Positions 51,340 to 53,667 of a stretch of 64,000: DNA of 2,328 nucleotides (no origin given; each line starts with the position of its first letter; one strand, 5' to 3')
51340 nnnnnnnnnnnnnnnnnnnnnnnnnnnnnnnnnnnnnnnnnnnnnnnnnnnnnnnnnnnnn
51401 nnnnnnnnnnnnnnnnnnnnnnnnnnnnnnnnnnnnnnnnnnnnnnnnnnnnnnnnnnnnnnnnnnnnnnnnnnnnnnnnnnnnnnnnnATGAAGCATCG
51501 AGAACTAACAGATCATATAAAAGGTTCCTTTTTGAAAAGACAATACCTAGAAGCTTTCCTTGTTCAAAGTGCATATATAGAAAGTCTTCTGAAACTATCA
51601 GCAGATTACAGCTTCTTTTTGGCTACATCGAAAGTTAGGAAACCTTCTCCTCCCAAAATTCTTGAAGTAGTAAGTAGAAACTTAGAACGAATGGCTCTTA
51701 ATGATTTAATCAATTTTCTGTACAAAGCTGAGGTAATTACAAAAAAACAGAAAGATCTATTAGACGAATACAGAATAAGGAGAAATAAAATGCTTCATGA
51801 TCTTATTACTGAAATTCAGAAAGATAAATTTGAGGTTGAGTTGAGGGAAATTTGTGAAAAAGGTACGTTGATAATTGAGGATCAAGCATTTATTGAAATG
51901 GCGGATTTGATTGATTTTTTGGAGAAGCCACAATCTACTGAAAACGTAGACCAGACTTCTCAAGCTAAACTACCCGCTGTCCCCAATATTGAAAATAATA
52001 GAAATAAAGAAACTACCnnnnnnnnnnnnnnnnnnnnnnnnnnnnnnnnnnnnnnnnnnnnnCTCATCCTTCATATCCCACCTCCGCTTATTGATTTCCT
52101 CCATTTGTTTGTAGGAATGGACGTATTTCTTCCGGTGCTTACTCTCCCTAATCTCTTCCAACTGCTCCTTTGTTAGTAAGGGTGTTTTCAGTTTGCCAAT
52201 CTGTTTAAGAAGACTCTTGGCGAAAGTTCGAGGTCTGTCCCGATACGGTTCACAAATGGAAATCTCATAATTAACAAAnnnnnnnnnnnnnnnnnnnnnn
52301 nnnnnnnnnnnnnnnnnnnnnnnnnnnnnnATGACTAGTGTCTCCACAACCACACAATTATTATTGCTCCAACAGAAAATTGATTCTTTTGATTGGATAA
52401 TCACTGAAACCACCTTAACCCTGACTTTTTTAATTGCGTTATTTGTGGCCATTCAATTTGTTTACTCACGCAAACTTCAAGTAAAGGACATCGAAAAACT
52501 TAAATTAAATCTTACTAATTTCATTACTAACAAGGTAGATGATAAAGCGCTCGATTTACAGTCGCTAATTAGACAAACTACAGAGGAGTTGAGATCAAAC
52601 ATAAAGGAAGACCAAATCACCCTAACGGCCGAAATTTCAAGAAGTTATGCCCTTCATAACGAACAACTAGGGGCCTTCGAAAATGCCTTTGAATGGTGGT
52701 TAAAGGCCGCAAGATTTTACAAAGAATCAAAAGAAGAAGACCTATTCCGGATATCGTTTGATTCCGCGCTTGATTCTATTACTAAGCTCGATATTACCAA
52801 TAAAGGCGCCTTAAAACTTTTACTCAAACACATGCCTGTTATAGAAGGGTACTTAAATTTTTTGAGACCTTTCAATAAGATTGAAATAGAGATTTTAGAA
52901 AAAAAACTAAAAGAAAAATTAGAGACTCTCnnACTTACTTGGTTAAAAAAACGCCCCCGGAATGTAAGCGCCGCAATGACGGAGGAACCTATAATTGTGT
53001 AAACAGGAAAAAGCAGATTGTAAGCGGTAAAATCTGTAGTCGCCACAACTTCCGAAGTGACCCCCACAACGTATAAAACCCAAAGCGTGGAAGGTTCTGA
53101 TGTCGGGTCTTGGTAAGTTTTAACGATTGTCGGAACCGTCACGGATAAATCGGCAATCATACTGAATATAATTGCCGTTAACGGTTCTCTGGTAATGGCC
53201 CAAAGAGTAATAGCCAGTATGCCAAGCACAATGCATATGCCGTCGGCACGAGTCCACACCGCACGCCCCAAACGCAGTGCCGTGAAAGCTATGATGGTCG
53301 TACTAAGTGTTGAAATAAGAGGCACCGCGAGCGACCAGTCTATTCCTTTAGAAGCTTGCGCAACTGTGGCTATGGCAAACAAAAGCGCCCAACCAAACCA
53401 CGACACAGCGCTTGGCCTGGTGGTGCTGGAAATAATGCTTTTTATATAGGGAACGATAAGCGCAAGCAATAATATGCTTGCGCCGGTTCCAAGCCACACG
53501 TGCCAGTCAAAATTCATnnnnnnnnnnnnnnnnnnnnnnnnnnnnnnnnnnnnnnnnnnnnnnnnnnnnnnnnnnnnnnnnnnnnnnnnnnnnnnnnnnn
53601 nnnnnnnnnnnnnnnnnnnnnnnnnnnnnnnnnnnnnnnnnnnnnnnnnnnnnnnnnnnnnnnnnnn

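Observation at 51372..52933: tRNA-Glu-adjacent AT-rich island: HEPN-motif protein, integrase remnant and membrane-anchored partner (candidate defence/toxin module)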

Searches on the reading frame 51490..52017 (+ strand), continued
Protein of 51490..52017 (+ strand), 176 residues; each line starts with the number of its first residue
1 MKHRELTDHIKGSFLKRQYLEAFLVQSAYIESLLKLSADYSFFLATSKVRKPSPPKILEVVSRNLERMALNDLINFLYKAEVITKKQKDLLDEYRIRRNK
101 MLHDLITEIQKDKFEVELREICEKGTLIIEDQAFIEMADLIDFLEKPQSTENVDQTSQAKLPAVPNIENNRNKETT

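Call 90: search_protein_families(library=padloc, alignment_id=A1, max_evalue=0.1)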
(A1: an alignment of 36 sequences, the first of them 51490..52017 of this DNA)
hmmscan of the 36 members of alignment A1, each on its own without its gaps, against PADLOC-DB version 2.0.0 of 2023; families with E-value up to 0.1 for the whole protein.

A. member 1, window:51490-52017:+ (176 aa): 0 families

B. families by the number of members that match (of 36 scanned): 15 families
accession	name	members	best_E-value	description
PDLC01805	CARF1--CARF_HEPN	13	5.7e-06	-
PDLC01806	CARF1--CARF_HEPN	7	3.4e-05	-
PDLC04366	PDC-M04B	1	0.0013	-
PDLC01456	Cas3a2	1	0.0027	CAS-I; effector_G3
PDLC02569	DrmA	1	0.0032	DrmA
PDLC01078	C3a156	1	0.0055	oxidoreductase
PDLC01966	CARF_HEPN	1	0.0065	-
PDLC04836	PDC-S04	1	0.0085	-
PDLC01224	Cas11f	1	0.0086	CAS-III-F; effector_SS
PDLC03841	LeoBC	1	0.0099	-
PDLC04377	PDC-M05B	1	0.015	-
PDLC04742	PDC-M62B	1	0.019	-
PDLC01974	CARF_m10--CARF_HEPN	1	0.031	-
PDLC01193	Cas11b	1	0.065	CAS-I-B; effector_SS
PDLC03085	Specificity_I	1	0.066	Type I specificity subunit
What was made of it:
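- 51490..52020 (+): Stand-alone HEPN-fold protein, 176 aa. It is DUF4145-like and belongs to a family so far found almost only in Patescibacteria. GC is 33%, GC3 0.26. PADLOC CARF_HEPN matches in 13 of 36 members, best E 5.7e-6 (call 90).
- On HEPN superfamily: 13 match PADLOC CARF_HEPN, best 5.7e-6 (call 90).
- Closest known: HEPN domains of CARF-HEPN CRISPR ancillary RNases. Same: The PADLOC CARF_HEPN models give the strongest sequence matches obtained for family members: 13 of 36 members, best E 5.7e-6 (call 90).
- PADLOC CARF_HEPN models match 13 and 7 members, with best E-values of 5.7e-6 and 3.4e-5 (call 90).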

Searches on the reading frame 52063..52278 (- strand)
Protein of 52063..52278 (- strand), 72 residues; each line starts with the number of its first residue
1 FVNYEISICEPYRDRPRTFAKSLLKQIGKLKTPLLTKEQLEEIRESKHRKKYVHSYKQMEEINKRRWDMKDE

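Call 10: search_protein_families(library=pfam, proteins=[window:52063-52278:-], max_evalue=1)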
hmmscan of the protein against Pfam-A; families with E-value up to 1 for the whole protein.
window:52063-52278:- (72 aa): 3 families
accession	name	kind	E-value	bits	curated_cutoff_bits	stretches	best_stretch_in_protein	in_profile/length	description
PF25505.1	ARM_CPL3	-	0.05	13.9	26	1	20-60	79-119/122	CPL3 ARM repeat domain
PF11074.14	DUF2779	-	0.086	13.6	23.3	1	11-71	49-109/126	Domain of unknown function(DUF2779)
PF08668.18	HDOD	-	0.21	11.5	22.9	1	12-56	115-157/196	HDOD domain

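Call 11: search_protein_families(library=padloc, proteins=[window:52063-52278:-], max_evalue=1)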
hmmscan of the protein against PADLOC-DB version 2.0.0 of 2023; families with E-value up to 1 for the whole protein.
window:52063-52278:- (72 aa): 0 families

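Call 12: search_protein_families(library=ncbifam, proteins=[window:52063-52278:-], max_evalue=1)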
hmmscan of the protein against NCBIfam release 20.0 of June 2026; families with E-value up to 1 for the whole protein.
window:52063-52278:- (72 aa): 1 family
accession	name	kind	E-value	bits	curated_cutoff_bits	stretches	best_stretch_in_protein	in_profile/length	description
NF009227.0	PRK12577.1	equivalog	0.0058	15.3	349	1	24-69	228-273/330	succinate dehydrogenase/fumarate reductase iron-sulfur subunit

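Call 13: search_protein_families(library=phrogs, proteins=[window:52063-52278:-], max_evalue=1)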
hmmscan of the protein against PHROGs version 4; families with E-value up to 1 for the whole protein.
window:52063-52278:- (72 aa): 0 families

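Call 34: find_homologous_proteins(query=window:52063-52278:-, max_evalue=1)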
Query window:52063-52278:-: no candidate shares three 5-residue words with the query. No homologue found.
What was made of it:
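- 52063..52278 (-): Stop-bounded 72-codon frame with no usable start. Possibly a frameshifted small gene or a relic. It is not a recombinase fragment. No homologue (call 34).
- On Tyrosine recombinase (for the 72-codon frame 52063..52278): No homologue of any kind (call 34).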

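Call 85: search_solved_structures(query=window:52063-52278:-, max_evalue=10)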
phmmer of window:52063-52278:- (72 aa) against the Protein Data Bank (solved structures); distinct sequences matched with E-value up to 10: 4.
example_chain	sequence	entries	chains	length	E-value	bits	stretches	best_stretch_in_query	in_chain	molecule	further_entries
8tek_E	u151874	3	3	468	0.51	14.3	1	12-60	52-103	Growth-arrest-specific microtubule-binding protein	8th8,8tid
2dnx_A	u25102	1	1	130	1.2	13.1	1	21-48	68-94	Syntaxin-12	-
8q84_R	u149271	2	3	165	2.5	12.1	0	7-50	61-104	DASH complex subunit SPC19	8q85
1us7_B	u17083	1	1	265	3.9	11.5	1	33-69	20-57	HSP90 CO-CHAPERONE CDC37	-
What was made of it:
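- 52063..52278 (-): No recombinase in PDB at E<=10 (call 85).
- On Tyrosine recombinase (for the 72-codon frame 52063..52278): PDB matches at E<=10 are unrelated coiled-coil proteins (call 85).
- Checked: The claimed resemblance of the 72-codon frame to tyrosine recombinases is not reproduced by any search (calls 10, 34, 85).
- The 72-codon frame has no recombinase similarity in Pfam at E<=1, in the protein index, or in PDB at E<=10 (calls 10, 34, 85).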

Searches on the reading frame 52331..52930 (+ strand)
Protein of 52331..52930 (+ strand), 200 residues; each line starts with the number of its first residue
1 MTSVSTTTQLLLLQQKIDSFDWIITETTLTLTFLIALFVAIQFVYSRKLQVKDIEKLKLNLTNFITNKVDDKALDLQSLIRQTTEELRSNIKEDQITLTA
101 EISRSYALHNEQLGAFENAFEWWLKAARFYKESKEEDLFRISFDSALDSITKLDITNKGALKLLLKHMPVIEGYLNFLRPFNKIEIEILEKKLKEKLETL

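Call 10: search_protein_families(library=pfam, proteins=[window:52331-52930:+], max_evalue=1)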
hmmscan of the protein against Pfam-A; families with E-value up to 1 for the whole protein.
window:52331-52930:+ (200 aa): 0 families

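Call 11: search_protein_families(library=padloc, proteins=[window:52331-52930:+], max_evalue=1)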
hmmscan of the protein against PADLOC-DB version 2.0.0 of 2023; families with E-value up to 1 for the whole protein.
window:52331-52930:+ (200 aa): 0 families

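Call 12: search_protein_families(library=ncbifam, proteins=[window:52331-52930:+], max_evalue=1)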
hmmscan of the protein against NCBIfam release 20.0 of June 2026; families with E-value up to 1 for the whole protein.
window:52331-52930:+ (200 aa): 5 families
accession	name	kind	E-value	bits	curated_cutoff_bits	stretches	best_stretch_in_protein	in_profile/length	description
NF006546.0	PRK09039.1-5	equivalog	0.00068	19.1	615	1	23-116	22-111/343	peptidoglycan -binding protein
NF006544.0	PRK09039.1-3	equivalog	0.018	14.7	362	1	27-119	26-114/343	peptidoglycan -binding protein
NF006542.0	PRK09039.1-1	equivalog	0.031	13.2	388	1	24-105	23-97/627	peptidoglycan -binding protein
NF033650.1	ANR_neg_reg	subfamily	0.072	12.9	32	1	107-135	9-37/54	ANR family transcriptional regulator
NF050019.1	HpsJ_like_C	equivalog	0.11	12.2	140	1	34-100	71-136/183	HpsJ-like protein, cyanoexosortase C-associated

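Call 13: search_protein_families(library=phrogs, proteins=[window:52331-52930:+], max_evalue=1)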
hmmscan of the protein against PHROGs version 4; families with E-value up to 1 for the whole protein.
window:52331-52930:+ (200 aa): 3 families
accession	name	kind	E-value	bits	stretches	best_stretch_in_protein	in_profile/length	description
phrog_2227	-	unknown function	0.052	14.3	1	107-136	21-50/77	-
phrog_2203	-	moron, auxiliary metabolic gene and host takeover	0.11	13.5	1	27-67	123-163/166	membrane protein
phrog_3489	-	unknown function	0.13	13.2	1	55-111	55-113/125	-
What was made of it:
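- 52331..52933 (+): 200-aa near-orphan protein: N-terminal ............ motif, one TM helix, a long helix, then a TPR/SNAP-like C-terminal domain. GC3 is 0.35. No demonstrated link to the HEPN gene. No family hit in Pfam, PADLOC or PHROGs (calls 10, 11, 13).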

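Call 24: find_homologous_proteins(query=window:52331-52930:+, max_evalue=0.01)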
Query window:52331-52930:+ (200 aa): 2 proteins with E <= 0.01 among 362 candidates.
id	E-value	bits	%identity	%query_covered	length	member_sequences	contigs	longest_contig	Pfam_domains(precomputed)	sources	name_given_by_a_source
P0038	1.2e-118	412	100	100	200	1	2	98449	-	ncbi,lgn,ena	-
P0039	2.2e-22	98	35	66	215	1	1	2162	-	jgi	jgi:hypothetical protein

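Call 25: find_encoding_contigs(protein=P0038, flank=3000, max_places=4)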
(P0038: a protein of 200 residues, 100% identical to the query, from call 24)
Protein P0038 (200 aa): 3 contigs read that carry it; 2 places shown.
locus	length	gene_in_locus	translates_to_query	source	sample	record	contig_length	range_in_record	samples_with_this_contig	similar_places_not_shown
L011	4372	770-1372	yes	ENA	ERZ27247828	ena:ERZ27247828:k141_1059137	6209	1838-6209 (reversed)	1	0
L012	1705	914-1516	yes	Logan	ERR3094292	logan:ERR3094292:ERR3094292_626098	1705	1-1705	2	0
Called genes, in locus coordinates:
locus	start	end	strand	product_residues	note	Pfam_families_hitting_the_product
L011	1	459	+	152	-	?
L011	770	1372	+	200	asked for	-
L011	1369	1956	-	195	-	-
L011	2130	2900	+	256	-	PF00459:Inositol_P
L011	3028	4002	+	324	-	-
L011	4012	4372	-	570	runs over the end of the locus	PF03717:PBP_dimer, PF00905:Transpeptidase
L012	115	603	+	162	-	-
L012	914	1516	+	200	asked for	-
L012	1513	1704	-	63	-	?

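Call 26: find_encoding_contigs(protein=P0039, flank=3000, max_places=4)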
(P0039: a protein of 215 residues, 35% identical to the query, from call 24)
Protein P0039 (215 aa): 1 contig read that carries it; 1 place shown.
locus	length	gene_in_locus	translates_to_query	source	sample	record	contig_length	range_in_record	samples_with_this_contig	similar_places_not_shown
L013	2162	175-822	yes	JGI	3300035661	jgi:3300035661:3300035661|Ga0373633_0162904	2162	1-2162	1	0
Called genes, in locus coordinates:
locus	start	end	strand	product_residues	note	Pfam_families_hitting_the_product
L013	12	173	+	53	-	PF03129:HGTP_anticodon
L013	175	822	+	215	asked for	-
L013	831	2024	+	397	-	PF14240:YHYH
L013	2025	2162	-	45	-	?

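Call 72: predict_structure(alignment_id=A2)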
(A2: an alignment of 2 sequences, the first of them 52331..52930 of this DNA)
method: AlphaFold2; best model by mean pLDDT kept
length: 200 residues; sequences in the alignment: 2
mean_pLDDT: 75.7   pTM: 0.58
mean pLDDT of the five models: 75.7, 73.1, 73.1, 73.0, 71.4
residues with pLDDT >= 90: 83; 70-90: 53; 50-70: 21; < 50: 43
segments of 3 or more residues with pLDDT < 50: 1-34, 39-42
pLDDT, mean of each block of 10 residues (from residue 1): 40 43 41 47 51 67 71 72 73 82 91 92 96 94 96 89 92 95 93 90
secondary structure, 60 per line:
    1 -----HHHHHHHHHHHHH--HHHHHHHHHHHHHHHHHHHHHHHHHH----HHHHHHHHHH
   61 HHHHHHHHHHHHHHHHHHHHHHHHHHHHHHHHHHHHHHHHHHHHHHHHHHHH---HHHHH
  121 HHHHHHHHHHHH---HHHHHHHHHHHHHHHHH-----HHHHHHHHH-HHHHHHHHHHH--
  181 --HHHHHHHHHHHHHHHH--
elements in order: H6-18 H21-46 H51-112 H116-132 H136-152 H158-166 H168-178 H183-198
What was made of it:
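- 52331..52933 (+): Model pLDDT >90 for residues 100-200 (call 72).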

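Call 74: list_cluster_members(proteins=[P0038, P0001, P0003, P0021, P0030, P0066, P0083, P0047, P0019, P0076])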
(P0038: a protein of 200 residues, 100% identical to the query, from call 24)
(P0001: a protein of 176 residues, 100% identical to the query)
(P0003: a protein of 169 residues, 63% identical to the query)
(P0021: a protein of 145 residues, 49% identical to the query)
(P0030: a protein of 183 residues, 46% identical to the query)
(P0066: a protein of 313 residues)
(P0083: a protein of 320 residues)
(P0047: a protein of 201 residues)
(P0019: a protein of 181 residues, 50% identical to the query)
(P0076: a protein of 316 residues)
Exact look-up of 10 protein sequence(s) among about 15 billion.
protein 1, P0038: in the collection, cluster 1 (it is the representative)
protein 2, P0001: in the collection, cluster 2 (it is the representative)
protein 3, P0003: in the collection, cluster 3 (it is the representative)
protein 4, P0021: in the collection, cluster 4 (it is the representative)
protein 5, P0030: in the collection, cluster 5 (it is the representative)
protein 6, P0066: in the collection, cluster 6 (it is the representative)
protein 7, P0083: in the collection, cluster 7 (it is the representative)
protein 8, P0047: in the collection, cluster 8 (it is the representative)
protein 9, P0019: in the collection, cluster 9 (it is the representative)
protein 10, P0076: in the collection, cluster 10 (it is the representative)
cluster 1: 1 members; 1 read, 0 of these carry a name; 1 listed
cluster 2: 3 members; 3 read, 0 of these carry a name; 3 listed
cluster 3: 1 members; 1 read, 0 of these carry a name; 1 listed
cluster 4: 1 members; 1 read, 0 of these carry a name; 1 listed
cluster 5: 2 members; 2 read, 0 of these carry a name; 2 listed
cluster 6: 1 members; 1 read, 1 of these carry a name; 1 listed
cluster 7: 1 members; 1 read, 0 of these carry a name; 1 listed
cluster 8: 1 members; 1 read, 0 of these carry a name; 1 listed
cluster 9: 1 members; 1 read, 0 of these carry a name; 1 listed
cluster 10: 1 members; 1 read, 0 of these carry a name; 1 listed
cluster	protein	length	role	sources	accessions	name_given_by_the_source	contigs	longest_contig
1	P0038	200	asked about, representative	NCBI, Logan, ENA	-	-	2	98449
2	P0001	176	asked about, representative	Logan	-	-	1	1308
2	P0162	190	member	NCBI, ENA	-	-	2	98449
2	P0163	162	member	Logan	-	-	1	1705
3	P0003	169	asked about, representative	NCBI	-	-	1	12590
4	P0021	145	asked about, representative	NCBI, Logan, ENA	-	-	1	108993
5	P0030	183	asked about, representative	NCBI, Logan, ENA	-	-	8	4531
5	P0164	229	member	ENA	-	-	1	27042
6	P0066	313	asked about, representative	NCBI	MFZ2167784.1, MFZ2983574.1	MAG: helix-turn-helix domain-containing protein [Minisyncoccia bacterium]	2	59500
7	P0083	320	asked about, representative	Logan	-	-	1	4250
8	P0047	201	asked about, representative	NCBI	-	-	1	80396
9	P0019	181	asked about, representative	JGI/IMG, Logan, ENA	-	-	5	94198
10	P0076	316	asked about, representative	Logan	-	-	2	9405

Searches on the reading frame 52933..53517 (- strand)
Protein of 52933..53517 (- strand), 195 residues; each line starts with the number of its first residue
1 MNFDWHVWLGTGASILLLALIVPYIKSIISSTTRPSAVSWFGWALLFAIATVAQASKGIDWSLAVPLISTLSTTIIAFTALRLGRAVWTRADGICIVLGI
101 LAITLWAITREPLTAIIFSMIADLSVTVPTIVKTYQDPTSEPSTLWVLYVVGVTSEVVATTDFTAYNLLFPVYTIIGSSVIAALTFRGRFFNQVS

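Call 10: search_protein_families(library=pfam, proteins=[window:52933-53517:-], max_evalue=1)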
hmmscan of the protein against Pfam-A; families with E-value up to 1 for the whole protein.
window:52933-53517:- (195 aa): 1 family
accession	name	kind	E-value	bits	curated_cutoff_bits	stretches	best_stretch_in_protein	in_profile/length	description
PF13327.11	T3SS_LEE_assoc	-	0.061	13.8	25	1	61-105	116-160/162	Type III secretion system subunit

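Call 11: search_protein_families(library=padloc, proteins=[window:52933-53517:-], max_evalue=1)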
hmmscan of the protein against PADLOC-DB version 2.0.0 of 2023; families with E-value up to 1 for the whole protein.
window:52933-53517:- (195 aa): 0 families

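Call 12: search_protein_families(library=ncbifam, proteins=[window:52933-53517:-], max_evalue=1)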
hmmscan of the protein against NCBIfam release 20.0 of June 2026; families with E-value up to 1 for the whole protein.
window:52933-53517:- (195 aa): 0 families

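Call 13: search_protein_families(library=phrogs, proteins=[window:52933-53517:-], max_evalue=1)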
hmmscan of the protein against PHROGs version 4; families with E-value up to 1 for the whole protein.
window:52933-53517:- (195 aa): 1 family
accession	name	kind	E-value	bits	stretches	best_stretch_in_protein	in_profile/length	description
phrog_1322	-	moron, auxiliary metabolic gene and host takeover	0.78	10.9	0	33-61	42-70/87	membrane protein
